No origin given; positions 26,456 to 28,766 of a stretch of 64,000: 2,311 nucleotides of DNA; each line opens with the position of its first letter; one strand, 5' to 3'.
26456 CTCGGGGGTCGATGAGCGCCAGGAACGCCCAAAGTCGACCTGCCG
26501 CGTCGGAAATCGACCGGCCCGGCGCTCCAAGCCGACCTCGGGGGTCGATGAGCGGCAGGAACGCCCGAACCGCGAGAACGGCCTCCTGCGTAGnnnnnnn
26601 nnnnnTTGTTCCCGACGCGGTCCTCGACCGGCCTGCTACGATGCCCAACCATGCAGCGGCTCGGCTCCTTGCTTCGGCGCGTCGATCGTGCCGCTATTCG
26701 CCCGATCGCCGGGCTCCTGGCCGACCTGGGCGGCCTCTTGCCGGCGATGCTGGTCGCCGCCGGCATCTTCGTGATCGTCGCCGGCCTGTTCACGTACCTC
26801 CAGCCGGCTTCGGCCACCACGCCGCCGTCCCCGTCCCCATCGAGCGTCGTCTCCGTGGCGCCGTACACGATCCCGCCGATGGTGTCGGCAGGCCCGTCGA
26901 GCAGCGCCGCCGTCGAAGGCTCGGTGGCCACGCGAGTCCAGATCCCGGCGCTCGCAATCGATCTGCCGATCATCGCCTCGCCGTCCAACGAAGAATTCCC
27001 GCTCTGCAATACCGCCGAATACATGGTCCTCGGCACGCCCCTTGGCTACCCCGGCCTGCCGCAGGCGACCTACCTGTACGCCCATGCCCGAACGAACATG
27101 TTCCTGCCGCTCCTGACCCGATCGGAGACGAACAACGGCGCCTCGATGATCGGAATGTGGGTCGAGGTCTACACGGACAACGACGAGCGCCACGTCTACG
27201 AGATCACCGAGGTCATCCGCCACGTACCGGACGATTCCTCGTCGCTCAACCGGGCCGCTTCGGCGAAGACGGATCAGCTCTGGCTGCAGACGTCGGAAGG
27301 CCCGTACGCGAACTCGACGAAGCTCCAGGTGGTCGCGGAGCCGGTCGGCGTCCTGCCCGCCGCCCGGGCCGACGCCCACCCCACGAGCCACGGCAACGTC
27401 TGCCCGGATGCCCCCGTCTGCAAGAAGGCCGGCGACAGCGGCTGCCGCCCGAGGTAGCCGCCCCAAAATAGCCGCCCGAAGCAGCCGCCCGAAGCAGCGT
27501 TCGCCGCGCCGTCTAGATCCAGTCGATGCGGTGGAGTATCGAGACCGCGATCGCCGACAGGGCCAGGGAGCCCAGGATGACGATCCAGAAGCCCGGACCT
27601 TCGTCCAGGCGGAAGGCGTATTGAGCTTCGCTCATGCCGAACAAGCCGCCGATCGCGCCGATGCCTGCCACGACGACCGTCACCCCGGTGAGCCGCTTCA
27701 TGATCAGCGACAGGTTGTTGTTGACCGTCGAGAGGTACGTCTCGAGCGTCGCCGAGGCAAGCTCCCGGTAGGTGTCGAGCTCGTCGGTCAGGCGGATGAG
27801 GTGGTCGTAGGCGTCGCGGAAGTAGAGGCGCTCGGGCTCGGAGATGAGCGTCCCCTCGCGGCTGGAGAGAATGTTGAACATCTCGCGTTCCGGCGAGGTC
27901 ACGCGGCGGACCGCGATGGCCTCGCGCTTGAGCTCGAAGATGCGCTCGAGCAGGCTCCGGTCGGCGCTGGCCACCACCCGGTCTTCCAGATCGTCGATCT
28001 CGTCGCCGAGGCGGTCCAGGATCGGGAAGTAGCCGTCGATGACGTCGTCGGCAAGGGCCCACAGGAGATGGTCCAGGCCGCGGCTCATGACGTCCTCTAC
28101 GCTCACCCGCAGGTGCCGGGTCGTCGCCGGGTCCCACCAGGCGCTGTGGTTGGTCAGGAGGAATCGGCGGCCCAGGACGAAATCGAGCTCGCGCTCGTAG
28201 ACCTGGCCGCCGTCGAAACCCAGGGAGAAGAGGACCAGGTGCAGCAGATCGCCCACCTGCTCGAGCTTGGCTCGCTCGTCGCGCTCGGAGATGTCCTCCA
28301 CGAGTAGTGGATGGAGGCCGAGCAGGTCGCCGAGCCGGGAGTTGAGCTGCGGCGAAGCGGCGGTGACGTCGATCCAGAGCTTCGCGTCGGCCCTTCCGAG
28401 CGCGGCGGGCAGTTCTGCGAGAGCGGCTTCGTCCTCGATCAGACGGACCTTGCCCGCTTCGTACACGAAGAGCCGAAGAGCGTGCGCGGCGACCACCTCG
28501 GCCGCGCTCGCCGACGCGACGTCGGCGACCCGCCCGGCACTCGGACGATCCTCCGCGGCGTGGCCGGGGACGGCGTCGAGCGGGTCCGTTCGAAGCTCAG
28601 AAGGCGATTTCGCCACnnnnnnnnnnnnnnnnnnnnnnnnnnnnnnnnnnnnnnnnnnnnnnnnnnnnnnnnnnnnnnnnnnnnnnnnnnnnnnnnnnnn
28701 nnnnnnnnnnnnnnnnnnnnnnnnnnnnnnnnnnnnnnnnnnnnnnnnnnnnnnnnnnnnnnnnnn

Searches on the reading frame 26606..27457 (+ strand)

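Call 26: search_protein_families(library=pfam, proteins=[window:26606-27457:+], max_evalue=0.001)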
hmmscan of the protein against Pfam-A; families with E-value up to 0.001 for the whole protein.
window:26606-27457:+ (283 aa): 1 family
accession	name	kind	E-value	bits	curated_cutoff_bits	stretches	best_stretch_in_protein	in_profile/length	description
PF04203.18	Sortase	-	7.8e-07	29.3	26.6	1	111-246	1-124/125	Sortase domain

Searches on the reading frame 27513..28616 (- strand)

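Call 26: search_protein_families(library=pfam, proteins=[window:27513-28616:-], max_evalue=0.001)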
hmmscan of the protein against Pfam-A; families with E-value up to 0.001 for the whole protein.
window:27513-28616:- (367 aa): 1 family
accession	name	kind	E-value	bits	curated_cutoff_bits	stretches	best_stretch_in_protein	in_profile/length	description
PF01544.23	CorA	-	2.5e-47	162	27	1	80-363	5-292/292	CorA-like Mg2+ transporter protein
